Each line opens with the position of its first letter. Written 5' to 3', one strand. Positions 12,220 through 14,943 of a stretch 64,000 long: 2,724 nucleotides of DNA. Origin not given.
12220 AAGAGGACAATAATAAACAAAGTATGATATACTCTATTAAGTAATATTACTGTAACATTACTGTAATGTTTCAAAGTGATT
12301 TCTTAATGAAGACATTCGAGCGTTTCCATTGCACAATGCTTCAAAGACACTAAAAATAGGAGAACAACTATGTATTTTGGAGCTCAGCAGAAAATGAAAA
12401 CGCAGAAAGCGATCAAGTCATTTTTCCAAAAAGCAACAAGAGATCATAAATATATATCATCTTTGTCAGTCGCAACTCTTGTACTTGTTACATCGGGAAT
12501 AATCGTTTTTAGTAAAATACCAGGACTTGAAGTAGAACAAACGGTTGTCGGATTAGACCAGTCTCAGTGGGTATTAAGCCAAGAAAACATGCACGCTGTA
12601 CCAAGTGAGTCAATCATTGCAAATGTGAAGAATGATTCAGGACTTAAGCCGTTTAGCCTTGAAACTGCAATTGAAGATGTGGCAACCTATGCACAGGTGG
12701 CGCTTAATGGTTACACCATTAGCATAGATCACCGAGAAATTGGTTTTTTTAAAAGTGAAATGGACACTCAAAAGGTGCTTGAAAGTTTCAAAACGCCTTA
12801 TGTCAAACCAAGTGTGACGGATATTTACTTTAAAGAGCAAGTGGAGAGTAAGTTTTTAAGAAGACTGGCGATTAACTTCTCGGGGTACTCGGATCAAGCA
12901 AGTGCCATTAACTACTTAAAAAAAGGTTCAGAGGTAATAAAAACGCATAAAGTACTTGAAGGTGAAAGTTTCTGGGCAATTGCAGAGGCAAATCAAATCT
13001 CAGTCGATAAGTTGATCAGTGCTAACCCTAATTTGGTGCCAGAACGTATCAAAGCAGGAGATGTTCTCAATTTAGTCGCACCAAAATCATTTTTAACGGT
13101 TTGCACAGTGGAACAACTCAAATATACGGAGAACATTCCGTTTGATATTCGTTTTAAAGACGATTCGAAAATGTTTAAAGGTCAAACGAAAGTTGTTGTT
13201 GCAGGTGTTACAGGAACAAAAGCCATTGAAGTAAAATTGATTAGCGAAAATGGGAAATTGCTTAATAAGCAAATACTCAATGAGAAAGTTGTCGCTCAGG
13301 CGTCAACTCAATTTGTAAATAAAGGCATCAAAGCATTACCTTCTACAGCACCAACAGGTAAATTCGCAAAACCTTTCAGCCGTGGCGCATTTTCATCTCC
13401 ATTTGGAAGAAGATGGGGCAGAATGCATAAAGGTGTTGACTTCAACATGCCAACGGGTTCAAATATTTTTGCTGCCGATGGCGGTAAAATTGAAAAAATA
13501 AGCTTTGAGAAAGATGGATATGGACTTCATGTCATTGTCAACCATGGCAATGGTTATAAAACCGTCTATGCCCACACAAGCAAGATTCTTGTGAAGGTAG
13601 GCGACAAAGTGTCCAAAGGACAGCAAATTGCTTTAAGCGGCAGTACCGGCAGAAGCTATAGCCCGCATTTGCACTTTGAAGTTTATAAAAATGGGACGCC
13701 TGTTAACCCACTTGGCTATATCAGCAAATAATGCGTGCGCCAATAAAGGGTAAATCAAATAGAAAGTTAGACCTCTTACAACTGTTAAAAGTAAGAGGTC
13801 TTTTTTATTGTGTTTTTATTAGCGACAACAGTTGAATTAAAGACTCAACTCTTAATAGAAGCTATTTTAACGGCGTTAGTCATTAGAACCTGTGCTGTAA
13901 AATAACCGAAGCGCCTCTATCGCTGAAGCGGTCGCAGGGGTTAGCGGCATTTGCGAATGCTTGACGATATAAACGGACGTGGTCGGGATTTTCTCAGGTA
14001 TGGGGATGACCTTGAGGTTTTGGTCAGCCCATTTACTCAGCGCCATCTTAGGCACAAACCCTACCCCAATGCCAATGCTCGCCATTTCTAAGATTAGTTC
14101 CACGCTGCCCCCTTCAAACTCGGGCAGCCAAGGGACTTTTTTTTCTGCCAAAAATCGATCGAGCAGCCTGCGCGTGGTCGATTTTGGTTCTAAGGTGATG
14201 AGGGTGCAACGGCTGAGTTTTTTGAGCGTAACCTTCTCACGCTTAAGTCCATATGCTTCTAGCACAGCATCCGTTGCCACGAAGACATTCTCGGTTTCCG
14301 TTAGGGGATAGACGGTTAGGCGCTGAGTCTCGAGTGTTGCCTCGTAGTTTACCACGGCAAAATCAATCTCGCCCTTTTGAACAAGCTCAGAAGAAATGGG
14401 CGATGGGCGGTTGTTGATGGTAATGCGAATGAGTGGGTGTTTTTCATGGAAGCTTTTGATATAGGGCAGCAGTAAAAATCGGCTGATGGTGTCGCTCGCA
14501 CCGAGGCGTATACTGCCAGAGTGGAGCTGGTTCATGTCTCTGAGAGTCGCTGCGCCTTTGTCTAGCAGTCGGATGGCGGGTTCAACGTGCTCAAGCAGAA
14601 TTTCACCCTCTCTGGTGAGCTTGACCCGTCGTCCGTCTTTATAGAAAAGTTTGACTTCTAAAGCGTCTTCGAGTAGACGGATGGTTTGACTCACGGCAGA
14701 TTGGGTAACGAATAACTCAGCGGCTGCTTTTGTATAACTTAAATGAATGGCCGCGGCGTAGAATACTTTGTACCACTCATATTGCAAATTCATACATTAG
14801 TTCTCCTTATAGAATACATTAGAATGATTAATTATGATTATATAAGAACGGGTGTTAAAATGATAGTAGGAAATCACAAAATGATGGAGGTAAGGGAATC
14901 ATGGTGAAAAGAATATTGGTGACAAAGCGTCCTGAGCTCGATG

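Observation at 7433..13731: Peptidoglycan-remodelling gene cluster: beta-lactamase-like hydrolase, VanY-type DD-carboxypeptidase translationally coupled to a giant propeller protein, and a WalR-box-fronted M23/LysM endopeptidase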

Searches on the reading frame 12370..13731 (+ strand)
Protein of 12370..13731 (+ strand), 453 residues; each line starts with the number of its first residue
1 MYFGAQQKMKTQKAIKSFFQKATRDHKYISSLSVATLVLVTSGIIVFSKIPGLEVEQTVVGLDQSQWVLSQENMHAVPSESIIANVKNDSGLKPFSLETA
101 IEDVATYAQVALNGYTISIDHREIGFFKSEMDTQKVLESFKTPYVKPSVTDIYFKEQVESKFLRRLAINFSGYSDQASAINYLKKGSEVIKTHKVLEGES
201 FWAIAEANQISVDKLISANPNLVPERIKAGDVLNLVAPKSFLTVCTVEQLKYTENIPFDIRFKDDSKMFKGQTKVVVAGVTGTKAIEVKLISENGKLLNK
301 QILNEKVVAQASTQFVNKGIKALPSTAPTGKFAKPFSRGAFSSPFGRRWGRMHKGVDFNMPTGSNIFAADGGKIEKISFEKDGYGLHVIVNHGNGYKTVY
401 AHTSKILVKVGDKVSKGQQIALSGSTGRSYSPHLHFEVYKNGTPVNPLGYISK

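Call 3: search_protein_families(library=pfam, proteins=[window:12370-13731:+], max_evalue=0.01)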
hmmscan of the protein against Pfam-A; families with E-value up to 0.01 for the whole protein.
window:12370-13731:+ (453 aa): 3 families
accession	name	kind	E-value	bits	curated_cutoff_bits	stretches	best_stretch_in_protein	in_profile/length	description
PF01551.29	Peptidase_M23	-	3.2e-34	117.4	28.7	1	351-447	1-96/96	Peptidase family M23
PF07501.17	G5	-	6.8e-17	61.9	23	1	248-321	2-75/75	G5 domain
PF01476.26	LysM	-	2.1e-09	37.6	20.9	1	193-234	1-41/43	LysM domain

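Call 4: search_protein_families(library=ncbifam, proteins=[window:12370-13731:+], max_evalue=0.01)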
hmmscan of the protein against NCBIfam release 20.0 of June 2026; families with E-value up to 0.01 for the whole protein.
window:12370-13731:+ (453 aa): 19 families
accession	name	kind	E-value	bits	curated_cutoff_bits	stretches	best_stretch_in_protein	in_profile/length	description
NF008652.0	PRK11649.1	equivalog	1.3e-29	103.2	341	1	352-448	312-407/439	murein DD-endopeptidase MepM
NF053825.1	PdgNdpepShyA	equivalog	3.7e-27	95.1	700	1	250-448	197-390/425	peptidoglycan DD-endopeptidase ShyA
NF041208.1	celldiv_DipM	equivalog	2.3e-26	93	740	1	318-451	284-417/419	cell division endopeptidase DipM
NF052336.1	PdgHdaseHSB100310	equivalog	7.1e-25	88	500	1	326-445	29-148/316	peptidoglycan hydrolase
NF052530.1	Heli_ShapePgp3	exception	3.2e-24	85.5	300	1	352-453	166-266/270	peptidoglycan metallopeptidase Pgp3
NF040883.1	amid_act_ActS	equivalog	7.5e-21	74.5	375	1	339-451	123-233/242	amidase activator ActS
NF053824.1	PdgNdpepShyC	equivalog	3.2e-19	69.1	700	1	351-447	294-389/429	peptidoglycan DD-endopeptidase ShyC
NF050804.1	CellDivDipMCaul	equivalog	4.4e-18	65.4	900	1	328-441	503-616/634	cell division endopeptidase DipM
NF008123.1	PRK10871.1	equivalog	2e-17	63.6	311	1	313-451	227-362/365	murein hydrolase activator NlpD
NF008644.1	PRK11637.1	equivalog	1e-16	60.9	270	1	338-451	269-383/385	murein hydrolase activator EnvC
NF047755.1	LIC_10271_M23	exception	2e-16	60.4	180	2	327-421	90-184/207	LIC_10271 family cell wall hydrolase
NF053738.1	S2SprSpoIIQBc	equivalog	3.9e-14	52.8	250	1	353-453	122-225/232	stage II sporulation protein SpoIIQ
NF052529.1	PG_M23_Pgp6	exception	4e-14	52.1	600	1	352-449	334-430/452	peptidoglycan metallopeptidase Pgp6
NF047657.1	CellWlHdaseLepto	equivalog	1.2e-10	41.2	400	1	300-447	77-216/221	hypothetical protein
NF004799.0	PRK06148.1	subfamily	2.9e-06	25.5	1128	1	340-439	427-538/1015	hypothetical protein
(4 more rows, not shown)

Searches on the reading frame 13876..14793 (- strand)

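Call 3: search_protein_families(library=pfam, proteins=[window:13876-14793:-], max_evalue=0.01)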
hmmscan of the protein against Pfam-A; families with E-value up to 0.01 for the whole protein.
window:13876-14793:- (305 aa): 2 families
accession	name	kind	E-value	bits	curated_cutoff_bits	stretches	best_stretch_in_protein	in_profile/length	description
PF03466.25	LysR_substrate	-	1e-36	126.7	28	1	89-296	2-205/209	LysR substrate binding domain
PF00126.33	HTH_1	-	1.3e-18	67.1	26.6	1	7-64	3-60/60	Bacterial regulatory helix-turn-helix protein, lysR family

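Call 4: search_protein_families(library=ncbifam, proteins=[window:13876-14793:-], max_evalue=0.01)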
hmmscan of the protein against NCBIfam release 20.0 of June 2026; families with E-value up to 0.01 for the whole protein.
window:13876-14793:- (305 aa): 53 families (the best 25 are shown)
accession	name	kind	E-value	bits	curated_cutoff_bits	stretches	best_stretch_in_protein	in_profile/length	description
TIGR03339.1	phn_lysR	subfamily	4.8e-40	137.6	341.1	1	9-275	3-259/279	aminoethylphosphonate catabolism associated LysR family transcriptional regulator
NF040786.1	LysR_Sec_metab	equivalog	1.9e-39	135.4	250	1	9-296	7-295/298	selenium metabolism-associated LysR family transcriptional regulator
NF008416.0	PRK11242.1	equivalog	7.2e-39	133.9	277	1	11-280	9-272/300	transcriptional regulator CynR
NF053705.1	TransRegGltCGpos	equivalog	3.5e-35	121.7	350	1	11-300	9-294/300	glutamate biosynthesis transcriptional regulator GltC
NF008352.0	PRK11139.1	subfamily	8.7e-32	110.4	288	1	9-281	12-274/305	transcriptional regulator GcvA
NF009327.0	PRK12684.1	subfamily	2.7e-30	105.7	402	1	11-271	10-267/313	CysB family HTH-type transcriptional regulator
NF047520.1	trans_act_CidR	equivalog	5.2e-30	104.6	415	1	9-280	7-273/292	cidABC operon transcriptional activator CidR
TIGR02424.1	TF_pcaQ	equivalog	1e-27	96.8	303.8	1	9-296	9-295/300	pca operon transcription factor PcaQ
NF045775.1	acetoin_reg_AlsR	exception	1.7e-27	96.7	430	1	8-255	6-250/290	acetoin biosynthesis transcriptional regulator AlsR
NF008722.0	PRK11716.1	equivalog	1.8e-27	96.1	246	1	8-255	6-249/293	HTH-type transcriptional activator IlvY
NF007491.0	PRK10086.1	equivalog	9.3e-26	90.4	316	1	9-199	23-203/313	DNA-binding transcriptional regulator DsdC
NF040889.1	trans_reg_YeiE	equivalog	4.2e-25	88.6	480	1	8-288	8-279/288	DNA-binding transcriptional regulator YeiE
TIGR03418.1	chol_sulf_TF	equivalog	8.2e-25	87.4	324.8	1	5-208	3-196/291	choline sulfate utilization transcriptional regulator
NF007439.0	PRK09986.1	equivalog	9.6e-25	87.5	290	1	9-295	13-294/296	LysR family transcriptional regulator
NF008095.0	PRK10837.1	subfamily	8.1e-24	84.3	281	1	9-288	9-279/290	LysR family transcriptional regulator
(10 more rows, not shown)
